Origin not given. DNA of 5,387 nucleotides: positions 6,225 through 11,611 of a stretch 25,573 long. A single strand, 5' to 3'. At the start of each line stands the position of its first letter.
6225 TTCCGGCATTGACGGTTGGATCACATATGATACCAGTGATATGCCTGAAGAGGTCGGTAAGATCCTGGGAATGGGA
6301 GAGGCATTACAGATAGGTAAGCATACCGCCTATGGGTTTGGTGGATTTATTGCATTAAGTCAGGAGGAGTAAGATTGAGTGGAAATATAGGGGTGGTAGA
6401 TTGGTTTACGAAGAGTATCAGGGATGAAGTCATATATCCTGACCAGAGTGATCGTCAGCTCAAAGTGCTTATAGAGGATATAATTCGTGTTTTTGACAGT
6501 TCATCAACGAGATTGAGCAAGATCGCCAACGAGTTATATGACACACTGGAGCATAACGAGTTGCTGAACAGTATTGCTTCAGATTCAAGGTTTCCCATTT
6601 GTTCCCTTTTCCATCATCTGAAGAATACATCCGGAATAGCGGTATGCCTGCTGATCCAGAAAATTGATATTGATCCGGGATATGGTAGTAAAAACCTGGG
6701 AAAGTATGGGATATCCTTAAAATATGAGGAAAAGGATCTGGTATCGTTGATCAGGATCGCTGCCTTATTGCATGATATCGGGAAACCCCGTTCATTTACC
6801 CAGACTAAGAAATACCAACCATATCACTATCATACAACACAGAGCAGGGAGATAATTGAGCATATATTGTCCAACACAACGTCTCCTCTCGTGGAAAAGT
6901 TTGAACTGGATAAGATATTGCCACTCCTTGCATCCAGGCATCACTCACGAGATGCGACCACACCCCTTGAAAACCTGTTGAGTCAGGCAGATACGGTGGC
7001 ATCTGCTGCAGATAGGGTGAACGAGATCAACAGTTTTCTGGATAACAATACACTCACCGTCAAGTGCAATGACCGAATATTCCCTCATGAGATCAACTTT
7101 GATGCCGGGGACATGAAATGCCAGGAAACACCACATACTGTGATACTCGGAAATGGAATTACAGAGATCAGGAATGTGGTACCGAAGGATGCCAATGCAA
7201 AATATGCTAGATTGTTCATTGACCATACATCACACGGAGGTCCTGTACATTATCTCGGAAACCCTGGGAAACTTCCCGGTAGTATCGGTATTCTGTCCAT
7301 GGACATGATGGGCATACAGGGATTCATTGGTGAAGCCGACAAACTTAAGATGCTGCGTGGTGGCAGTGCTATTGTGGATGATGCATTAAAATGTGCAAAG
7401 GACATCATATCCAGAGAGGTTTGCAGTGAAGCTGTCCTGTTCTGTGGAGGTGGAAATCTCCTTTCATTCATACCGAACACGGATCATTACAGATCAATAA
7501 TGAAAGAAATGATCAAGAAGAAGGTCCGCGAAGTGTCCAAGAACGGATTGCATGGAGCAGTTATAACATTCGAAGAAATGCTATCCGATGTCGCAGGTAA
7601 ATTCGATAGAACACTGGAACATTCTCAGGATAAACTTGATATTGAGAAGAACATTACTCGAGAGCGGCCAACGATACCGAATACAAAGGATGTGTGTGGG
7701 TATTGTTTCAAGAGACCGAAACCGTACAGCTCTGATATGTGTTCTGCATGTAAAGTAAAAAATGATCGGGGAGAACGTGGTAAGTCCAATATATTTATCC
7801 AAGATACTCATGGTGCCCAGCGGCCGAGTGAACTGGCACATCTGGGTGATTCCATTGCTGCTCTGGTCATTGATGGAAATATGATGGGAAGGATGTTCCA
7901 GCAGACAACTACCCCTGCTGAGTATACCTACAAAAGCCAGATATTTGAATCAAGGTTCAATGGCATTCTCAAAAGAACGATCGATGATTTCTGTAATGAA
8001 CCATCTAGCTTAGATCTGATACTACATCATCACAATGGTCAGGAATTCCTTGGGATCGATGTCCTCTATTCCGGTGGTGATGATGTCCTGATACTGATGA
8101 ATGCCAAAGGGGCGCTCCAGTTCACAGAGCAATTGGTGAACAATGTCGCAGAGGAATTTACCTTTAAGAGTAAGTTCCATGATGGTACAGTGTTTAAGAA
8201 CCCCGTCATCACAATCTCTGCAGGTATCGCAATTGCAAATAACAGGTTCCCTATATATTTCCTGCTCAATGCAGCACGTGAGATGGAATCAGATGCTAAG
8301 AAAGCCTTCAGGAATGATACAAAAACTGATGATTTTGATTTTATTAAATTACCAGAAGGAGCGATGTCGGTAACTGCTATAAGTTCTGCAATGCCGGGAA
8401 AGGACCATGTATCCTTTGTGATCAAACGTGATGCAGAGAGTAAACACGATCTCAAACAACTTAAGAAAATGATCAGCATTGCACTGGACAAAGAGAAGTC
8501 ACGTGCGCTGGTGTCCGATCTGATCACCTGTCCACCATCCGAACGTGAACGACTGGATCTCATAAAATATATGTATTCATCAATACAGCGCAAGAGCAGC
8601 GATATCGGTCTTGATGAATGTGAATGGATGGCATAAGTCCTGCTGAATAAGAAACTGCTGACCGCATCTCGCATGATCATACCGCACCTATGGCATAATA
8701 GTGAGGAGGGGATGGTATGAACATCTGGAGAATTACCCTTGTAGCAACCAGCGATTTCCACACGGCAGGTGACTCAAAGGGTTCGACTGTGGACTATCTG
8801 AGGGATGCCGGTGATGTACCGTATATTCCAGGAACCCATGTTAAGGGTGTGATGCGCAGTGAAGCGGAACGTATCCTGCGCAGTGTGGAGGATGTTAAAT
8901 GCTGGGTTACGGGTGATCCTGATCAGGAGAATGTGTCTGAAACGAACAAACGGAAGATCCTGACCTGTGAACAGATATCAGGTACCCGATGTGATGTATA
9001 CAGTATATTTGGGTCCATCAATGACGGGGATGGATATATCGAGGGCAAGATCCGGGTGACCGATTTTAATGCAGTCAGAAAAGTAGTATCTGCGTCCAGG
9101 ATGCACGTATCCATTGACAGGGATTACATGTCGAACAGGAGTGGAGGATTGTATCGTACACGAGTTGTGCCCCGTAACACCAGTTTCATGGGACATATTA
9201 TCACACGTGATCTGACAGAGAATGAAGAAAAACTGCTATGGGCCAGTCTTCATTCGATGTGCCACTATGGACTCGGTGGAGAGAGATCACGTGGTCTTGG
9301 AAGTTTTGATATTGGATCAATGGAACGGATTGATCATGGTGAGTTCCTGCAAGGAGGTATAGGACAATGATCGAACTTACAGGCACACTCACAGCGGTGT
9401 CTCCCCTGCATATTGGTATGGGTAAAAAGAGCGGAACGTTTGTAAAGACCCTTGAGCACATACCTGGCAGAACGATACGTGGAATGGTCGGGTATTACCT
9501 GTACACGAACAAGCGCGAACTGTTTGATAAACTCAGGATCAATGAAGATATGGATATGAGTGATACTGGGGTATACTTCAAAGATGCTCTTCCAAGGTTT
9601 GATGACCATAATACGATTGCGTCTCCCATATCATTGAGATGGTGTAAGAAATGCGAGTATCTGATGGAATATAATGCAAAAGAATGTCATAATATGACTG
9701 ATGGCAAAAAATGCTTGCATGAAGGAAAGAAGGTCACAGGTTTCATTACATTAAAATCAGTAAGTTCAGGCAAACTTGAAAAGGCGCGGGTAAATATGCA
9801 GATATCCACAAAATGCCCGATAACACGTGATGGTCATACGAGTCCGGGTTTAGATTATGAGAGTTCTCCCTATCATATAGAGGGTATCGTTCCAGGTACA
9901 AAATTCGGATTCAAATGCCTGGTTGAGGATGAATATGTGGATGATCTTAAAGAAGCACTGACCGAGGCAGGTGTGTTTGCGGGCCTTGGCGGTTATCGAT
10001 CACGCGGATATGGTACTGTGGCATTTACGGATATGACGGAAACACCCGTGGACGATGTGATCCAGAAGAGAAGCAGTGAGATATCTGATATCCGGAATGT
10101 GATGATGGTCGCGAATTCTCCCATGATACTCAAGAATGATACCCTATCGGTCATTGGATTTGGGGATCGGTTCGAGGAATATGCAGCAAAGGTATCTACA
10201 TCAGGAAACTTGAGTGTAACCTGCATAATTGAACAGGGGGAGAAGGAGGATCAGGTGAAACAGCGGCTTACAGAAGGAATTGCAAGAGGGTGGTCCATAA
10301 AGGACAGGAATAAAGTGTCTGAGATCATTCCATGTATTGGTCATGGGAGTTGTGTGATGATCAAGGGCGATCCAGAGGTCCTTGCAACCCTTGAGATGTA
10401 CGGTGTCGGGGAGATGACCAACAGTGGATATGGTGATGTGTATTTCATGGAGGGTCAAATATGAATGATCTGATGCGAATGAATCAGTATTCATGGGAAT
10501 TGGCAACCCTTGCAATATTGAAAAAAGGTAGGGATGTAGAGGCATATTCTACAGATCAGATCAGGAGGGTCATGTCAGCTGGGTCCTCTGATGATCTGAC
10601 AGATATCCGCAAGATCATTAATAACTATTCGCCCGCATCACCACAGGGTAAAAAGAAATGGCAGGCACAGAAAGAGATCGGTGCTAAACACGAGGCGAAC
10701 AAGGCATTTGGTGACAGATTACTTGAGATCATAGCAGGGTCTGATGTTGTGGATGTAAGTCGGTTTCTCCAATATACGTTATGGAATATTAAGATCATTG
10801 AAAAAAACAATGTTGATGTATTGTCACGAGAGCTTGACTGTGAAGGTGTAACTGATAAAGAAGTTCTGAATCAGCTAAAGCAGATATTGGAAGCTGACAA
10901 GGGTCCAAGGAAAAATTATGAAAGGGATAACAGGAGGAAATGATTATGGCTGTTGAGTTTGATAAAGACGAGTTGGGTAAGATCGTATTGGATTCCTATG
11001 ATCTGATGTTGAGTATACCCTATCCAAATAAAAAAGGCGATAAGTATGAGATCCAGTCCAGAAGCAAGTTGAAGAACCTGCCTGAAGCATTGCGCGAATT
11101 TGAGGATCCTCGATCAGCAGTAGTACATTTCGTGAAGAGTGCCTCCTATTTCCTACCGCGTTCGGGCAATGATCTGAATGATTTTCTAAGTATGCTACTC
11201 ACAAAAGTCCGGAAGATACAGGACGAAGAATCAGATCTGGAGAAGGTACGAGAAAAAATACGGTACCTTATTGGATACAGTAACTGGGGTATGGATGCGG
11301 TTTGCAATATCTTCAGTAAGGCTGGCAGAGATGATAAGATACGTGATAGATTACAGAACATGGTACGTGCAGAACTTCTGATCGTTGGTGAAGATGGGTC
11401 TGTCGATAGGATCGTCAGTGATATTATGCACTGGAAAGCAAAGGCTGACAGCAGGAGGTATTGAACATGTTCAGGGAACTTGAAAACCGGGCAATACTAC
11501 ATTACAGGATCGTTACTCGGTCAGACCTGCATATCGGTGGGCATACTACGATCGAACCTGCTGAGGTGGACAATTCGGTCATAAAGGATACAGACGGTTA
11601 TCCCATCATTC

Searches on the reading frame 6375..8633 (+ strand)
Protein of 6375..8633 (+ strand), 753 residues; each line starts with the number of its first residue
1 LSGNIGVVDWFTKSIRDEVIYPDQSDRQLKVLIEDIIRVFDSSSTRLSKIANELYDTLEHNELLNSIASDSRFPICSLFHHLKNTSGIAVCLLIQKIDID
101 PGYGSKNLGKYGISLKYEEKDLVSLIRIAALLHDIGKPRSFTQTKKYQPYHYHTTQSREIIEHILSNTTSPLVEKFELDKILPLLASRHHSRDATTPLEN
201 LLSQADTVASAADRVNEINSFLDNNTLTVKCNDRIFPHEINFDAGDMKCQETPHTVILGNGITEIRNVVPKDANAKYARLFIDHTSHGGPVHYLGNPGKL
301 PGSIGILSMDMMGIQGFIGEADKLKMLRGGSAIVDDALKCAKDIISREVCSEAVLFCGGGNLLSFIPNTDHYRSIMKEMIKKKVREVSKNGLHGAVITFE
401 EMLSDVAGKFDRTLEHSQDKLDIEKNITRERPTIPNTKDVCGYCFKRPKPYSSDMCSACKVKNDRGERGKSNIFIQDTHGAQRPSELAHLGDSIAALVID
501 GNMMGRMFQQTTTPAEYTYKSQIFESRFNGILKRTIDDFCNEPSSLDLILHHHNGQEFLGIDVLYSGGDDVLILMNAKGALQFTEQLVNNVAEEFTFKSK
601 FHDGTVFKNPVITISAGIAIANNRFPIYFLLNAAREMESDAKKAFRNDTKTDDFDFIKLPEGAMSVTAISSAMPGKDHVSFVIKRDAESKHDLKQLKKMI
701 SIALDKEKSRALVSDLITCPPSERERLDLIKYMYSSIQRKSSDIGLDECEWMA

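Call 8: search_protein_families(library=pfam, proteins=[window:6375-8633:+], max_evalue=0.01)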
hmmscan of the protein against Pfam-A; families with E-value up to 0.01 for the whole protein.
window:6375-8633:+ (753 aa): 3 families
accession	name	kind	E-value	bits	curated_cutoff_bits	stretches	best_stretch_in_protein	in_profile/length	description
PF22335.1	Cas10-Cmr2_palm2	-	2e-18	67.2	27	1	494-647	2-130/133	Cas10/Cmr2, second palm domain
PF01966.28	HD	-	4.1e-09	37.2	22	1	120-209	21-114/116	HD domain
PF18211.6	Csm1_B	-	2.2e-05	24.7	26.4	0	324-382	7-67/94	Csm1 subunit domain B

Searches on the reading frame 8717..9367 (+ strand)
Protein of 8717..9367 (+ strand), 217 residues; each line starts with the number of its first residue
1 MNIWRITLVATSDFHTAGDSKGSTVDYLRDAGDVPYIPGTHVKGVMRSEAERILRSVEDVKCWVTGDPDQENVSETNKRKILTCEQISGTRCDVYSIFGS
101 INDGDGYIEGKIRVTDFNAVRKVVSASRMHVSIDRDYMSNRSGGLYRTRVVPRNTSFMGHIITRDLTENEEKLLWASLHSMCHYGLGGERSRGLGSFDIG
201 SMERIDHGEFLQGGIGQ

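Call 8: search_protein_families(library=pfam, proteins=[window:8717-9367:+], max_evalue=0.01)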
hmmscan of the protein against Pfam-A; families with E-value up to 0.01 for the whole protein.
window:8717-9367:+ (217 aa): 1 family
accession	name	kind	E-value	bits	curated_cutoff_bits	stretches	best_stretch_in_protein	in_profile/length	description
PF03787.20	RAMPs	-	8.3e-23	82.3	22.1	1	8-197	2-188/189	RAMP superfamily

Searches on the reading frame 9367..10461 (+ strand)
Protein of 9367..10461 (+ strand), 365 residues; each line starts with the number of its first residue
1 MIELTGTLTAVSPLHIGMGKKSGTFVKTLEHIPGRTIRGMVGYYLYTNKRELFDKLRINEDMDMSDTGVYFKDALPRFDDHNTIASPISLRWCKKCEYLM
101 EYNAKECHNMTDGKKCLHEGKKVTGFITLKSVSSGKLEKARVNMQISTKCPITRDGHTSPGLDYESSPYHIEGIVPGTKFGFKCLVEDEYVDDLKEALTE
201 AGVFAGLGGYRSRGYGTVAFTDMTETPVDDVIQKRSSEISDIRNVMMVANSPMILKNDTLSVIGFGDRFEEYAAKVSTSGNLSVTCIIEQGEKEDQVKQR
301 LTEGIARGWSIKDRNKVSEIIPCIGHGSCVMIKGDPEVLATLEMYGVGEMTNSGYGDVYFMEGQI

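Call 8: search_protein_families(library=pfam, proteins=[window:9367-10461:+], max_evalue=0.01)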
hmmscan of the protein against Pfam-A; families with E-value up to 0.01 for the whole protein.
window:9367-10461:+ (365 aa): 2 families
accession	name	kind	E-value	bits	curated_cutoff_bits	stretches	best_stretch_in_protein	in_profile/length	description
PF03787.20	RAMPs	-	9.5e-12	46.2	22.1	1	7-218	1-188/189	RAMP superfamily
PF01881.21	Cas_Cas6_C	-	0.0083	17.4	23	0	328-357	93-122/125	CRISPR associated protein Cas6, C-terminal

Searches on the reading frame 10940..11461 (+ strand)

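Call 6: search_protein_families(library=pfam, proteins=[window:10940-11461:+], max_evalue=0.1)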
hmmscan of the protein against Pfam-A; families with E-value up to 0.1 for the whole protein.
window:10940-11461:+ (174 aa): 0 families

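Call 7: search_protein_families(library=ncbifam, proteins=[window:10940-11461:+], max_evalue=0.1)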
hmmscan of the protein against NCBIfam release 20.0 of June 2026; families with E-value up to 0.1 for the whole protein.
window:10940-11461:+ (174 aa): 1 family
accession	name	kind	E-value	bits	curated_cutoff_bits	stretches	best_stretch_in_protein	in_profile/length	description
NF003255.0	PRK04213.1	equivalog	0.026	13.8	164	1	85-143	135-193/204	GTP-binding protein EngB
